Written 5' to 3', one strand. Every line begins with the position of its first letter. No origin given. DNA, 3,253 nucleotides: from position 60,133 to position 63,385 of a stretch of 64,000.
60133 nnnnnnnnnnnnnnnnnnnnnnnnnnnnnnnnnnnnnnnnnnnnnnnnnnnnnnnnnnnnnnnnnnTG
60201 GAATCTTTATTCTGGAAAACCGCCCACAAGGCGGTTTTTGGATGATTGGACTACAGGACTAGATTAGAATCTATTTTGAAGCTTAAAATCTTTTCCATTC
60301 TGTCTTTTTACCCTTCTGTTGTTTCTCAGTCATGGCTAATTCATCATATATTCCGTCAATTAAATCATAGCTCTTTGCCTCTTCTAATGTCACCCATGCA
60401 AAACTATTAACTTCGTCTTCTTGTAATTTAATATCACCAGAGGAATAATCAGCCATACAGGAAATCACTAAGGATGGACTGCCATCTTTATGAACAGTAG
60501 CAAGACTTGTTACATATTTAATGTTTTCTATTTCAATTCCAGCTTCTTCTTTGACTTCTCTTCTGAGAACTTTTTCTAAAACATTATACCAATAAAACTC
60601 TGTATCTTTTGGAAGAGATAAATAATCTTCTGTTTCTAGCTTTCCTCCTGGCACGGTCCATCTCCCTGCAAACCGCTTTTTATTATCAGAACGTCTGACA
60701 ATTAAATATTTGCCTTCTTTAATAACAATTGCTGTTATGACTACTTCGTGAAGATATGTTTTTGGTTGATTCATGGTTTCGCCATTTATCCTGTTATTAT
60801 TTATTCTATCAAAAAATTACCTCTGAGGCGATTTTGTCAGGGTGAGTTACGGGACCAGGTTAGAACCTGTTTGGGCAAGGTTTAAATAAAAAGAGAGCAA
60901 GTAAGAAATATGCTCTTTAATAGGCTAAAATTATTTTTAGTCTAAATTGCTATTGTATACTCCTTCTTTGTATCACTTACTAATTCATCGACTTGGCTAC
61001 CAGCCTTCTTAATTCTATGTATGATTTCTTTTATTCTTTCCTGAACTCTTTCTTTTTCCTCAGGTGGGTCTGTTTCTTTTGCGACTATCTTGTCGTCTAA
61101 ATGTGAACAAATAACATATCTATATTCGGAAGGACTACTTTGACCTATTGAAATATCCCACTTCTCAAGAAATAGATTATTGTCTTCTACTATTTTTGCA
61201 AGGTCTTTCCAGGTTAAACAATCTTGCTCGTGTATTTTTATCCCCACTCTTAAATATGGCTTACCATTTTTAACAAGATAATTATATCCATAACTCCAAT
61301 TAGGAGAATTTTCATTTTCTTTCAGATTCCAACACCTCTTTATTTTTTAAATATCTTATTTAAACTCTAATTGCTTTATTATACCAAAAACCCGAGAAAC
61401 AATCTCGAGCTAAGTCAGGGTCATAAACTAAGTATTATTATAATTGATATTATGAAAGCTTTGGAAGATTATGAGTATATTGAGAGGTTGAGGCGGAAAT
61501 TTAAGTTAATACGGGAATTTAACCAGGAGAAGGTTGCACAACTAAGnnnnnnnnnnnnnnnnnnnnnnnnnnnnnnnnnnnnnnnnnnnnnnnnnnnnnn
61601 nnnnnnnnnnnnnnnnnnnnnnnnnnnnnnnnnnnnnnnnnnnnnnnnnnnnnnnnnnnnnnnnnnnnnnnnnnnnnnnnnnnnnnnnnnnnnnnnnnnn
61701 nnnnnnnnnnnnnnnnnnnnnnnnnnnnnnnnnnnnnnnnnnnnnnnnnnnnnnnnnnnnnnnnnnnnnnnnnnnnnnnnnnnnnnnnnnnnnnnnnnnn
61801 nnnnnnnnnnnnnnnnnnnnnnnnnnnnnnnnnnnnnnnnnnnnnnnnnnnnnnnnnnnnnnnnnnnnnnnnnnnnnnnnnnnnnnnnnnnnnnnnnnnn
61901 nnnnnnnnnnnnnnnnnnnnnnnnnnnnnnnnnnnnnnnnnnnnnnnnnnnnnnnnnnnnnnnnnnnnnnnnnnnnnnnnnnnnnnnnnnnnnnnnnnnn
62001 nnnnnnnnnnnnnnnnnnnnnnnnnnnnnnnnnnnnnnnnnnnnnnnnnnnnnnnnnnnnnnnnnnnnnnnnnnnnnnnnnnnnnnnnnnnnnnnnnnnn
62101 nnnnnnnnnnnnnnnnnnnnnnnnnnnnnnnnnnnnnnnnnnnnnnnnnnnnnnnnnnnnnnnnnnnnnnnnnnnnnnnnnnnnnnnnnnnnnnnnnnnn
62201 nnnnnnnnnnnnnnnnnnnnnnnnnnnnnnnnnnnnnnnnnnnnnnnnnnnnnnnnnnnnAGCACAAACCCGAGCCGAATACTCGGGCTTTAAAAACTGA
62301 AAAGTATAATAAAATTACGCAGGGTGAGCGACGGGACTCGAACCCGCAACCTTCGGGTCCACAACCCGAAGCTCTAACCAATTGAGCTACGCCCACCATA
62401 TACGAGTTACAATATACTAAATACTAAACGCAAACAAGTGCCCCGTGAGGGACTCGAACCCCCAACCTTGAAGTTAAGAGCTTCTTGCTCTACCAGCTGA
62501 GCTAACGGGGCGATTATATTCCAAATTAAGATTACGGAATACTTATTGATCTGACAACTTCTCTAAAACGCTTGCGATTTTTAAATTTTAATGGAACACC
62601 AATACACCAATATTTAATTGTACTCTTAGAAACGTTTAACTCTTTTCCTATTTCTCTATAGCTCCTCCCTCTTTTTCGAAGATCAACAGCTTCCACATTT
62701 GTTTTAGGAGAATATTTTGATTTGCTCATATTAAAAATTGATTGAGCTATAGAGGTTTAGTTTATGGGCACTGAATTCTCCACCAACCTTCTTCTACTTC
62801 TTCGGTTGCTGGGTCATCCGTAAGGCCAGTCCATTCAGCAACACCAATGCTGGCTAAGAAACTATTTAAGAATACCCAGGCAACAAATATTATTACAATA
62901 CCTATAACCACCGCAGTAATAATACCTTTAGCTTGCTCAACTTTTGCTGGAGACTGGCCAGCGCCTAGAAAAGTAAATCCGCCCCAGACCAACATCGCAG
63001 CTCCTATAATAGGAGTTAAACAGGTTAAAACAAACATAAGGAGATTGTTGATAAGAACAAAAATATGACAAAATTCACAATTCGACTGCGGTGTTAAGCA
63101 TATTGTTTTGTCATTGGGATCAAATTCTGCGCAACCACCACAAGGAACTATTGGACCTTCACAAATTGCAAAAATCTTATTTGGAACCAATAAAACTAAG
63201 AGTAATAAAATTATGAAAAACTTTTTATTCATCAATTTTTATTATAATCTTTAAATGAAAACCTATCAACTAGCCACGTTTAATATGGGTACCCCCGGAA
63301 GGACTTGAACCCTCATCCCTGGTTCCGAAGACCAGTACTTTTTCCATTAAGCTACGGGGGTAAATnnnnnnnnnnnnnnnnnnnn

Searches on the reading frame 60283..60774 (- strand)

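Call 60: search_protein_families(library=pfam, proteins=[window:60283-60774:-], max_evalue=0.00001)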
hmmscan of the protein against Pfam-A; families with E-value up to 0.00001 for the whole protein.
window:60283-60774:- (163 aa): 1 family
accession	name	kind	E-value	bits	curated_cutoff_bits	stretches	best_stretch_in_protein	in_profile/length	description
PF00293.34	NUDIX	-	1.2e-15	58.1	21.1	1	12-134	5-119/134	NUDIX domain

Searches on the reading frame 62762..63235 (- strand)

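Call 49: search_protein_families(library=pfam, proteins=[window:62762-63235:-], max_evalue=0.00001)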
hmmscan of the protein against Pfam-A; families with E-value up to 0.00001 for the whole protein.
window:62762-63235:- (157 aa): 1 family
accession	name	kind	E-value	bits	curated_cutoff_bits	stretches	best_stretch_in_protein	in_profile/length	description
PF18895.5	T4SS_pilin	-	3.9e-09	36.9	26.6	1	60-124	7-69/71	Type IV secretion system pilin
